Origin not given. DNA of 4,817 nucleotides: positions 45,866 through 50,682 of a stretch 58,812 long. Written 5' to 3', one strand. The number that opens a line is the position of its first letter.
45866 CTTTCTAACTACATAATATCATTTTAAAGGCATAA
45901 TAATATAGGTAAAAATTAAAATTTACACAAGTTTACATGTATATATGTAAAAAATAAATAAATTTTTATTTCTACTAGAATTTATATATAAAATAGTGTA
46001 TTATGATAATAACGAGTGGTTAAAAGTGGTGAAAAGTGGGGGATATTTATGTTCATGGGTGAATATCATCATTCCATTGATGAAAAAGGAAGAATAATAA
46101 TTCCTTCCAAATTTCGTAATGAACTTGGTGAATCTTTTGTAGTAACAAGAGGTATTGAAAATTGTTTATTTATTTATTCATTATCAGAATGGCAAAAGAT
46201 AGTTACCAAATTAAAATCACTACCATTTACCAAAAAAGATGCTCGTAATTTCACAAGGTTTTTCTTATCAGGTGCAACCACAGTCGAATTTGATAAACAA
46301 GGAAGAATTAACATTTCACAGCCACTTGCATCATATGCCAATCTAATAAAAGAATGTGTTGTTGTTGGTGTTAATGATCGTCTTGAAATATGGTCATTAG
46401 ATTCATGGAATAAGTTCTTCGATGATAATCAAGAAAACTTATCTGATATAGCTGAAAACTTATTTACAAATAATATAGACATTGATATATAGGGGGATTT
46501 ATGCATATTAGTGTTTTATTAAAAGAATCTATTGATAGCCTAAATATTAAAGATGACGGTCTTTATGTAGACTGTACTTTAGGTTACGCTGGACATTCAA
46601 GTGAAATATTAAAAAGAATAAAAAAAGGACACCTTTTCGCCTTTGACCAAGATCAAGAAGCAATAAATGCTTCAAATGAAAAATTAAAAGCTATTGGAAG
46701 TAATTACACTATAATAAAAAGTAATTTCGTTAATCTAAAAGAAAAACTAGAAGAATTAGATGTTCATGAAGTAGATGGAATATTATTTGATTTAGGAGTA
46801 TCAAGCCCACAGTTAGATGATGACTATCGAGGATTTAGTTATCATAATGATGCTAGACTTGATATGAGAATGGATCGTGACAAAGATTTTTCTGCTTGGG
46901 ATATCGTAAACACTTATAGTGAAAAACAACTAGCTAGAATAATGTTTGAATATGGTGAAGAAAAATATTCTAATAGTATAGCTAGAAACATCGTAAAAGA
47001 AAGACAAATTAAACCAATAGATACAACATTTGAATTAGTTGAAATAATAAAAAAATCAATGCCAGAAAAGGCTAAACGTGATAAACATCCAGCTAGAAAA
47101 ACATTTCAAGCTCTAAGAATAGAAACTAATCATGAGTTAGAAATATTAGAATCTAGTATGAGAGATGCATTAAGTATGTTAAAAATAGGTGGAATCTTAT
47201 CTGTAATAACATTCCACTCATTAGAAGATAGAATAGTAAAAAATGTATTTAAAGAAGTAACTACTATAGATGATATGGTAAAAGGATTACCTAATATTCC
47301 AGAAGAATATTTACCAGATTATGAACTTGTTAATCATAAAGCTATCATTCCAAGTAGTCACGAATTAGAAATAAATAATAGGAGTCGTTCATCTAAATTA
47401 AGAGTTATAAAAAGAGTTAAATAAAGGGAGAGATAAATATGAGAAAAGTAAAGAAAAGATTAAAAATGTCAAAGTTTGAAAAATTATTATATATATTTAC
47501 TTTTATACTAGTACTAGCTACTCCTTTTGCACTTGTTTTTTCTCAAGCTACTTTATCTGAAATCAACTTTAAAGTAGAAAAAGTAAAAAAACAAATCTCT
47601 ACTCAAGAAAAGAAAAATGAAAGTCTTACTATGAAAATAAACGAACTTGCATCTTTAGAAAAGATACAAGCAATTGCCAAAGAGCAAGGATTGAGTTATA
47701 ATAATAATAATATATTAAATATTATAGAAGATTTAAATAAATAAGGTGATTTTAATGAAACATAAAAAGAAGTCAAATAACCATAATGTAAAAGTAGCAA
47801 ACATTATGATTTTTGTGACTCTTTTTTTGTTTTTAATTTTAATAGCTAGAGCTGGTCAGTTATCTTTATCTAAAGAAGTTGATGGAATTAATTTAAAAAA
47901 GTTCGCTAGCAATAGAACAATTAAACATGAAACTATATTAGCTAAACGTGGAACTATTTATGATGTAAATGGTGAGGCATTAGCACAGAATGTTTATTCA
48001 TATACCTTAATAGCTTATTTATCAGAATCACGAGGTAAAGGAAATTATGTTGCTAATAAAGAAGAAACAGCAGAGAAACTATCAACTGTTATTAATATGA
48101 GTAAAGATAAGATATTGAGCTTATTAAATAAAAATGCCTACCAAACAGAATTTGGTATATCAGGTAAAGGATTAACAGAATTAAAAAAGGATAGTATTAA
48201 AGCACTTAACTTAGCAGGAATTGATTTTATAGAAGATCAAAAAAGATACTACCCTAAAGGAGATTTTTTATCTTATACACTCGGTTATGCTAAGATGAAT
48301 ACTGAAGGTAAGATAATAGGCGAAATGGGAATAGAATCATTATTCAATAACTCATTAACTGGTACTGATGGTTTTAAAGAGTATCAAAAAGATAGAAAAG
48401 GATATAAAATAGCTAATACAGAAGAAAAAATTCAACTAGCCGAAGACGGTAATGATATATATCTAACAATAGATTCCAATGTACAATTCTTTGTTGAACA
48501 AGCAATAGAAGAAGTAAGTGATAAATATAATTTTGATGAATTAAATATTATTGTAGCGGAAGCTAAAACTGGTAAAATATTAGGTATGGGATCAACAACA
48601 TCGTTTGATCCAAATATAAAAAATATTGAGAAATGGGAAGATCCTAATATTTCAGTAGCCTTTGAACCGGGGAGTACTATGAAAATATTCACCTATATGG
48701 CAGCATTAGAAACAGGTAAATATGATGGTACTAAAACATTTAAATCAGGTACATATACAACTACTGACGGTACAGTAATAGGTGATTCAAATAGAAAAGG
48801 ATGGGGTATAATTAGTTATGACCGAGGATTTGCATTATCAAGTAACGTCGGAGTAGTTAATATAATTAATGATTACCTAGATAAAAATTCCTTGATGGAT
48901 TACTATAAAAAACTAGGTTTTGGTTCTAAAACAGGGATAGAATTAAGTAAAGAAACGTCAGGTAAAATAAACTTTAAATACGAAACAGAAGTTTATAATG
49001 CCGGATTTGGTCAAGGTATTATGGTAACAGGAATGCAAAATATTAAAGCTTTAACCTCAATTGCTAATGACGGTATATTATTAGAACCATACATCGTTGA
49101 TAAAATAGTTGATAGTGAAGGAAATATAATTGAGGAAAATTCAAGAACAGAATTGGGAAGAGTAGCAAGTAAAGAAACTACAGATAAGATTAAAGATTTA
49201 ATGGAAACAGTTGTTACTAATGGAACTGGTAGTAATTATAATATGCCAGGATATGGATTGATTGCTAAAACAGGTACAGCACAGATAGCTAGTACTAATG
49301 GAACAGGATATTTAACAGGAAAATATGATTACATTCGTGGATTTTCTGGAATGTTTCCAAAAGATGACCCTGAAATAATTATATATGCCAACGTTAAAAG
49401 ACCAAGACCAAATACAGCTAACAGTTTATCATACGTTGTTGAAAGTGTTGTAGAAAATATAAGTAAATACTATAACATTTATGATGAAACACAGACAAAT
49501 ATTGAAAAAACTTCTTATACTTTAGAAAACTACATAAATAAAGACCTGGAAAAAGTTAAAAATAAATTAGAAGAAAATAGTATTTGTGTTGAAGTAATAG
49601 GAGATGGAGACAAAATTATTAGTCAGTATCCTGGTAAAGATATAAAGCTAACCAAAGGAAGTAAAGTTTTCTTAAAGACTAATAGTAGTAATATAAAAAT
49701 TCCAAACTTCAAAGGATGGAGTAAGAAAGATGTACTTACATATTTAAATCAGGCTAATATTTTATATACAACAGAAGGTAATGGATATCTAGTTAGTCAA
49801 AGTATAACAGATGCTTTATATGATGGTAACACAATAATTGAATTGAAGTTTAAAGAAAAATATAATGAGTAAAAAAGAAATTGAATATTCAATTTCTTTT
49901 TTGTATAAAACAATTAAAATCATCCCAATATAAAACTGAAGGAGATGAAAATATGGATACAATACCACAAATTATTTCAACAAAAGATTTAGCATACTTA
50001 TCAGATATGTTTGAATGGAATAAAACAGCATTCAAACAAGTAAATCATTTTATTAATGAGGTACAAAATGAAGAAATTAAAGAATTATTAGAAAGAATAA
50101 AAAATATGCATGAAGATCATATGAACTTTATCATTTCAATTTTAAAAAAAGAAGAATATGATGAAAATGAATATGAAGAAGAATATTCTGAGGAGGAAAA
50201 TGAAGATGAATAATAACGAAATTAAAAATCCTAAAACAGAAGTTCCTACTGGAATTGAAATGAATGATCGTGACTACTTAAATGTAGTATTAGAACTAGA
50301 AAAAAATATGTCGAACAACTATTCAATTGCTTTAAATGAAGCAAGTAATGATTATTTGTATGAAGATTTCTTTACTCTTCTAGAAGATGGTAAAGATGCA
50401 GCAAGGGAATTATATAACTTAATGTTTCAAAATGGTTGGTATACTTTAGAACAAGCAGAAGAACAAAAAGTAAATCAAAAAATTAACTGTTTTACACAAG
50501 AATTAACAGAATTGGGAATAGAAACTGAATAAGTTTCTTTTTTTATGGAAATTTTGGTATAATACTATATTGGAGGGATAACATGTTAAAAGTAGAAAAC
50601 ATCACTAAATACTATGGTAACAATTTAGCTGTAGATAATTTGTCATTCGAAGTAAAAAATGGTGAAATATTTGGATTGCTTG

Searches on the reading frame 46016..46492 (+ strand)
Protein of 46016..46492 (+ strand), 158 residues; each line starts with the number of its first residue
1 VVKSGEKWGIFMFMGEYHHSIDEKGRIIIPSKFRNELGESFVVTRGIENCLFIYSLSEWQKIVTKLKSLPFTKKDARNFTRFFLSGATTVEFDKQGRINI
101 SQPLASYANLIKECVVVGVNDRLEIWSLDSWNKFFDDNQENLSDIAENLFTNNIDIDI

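Call 110: search_protein_families(library=pfam, proteins=[window:46016-46492:+], max_evalue=0.01)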
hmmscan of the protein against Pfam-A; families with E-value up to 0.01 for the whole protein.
window:46016-46492:+ (158 aa): 1 family
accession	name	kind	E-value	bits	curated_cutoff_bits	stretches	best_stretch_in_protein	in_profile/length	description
PF02381.23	MraZ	-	1.2e-48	163.4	23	2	12-81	1-71/72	MraZ protein, putative antitoxin-like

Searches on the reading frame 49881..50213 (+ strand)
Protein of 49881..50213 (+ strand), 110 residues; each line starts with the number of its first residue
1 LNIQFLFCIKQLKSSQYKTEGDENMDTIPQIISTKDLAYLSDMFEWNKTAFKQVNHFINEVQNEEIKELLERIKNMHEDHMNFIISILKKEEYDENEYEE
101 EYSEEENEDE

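Call 110: search_protein_families(library=pfam, proteins=[window:49881-50213:+], max_evalue=0.01)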
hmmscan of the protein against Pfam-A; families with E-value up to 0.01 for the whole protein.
window:49881-50213:+ (110 aa): 3 families
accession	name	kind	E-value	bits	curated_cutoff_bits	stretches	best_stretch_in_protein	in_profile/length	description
PF11553.14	DUF3231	-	1.6e-05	25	29.6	1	37-92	18-73/165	Protein of unknown function (DUF3231)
PF07875.18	Coat_F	-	0.0039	17.8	25.7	1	38-80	4-46/63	Coat F domain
PF13628.12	DUF4142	-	0.0084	16.8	27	1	36-81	87-132/138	Domain of unknown function (DUF4142)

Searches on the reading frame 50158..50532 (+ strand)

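Call 110: search_protein_families(library=pfam, proteins=[window:50158-50532:+], max_evalue=0.01)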
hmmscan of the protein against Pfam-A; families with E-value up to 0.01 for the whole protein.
window:50158-50532:+ (124 aa): 1 family
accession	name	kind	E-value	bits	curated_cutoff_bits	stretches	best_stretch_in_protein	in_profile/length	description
PF07875.18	Coat_F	-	1.3e-16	61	25.7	1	36-97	1-62/63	Coat F domain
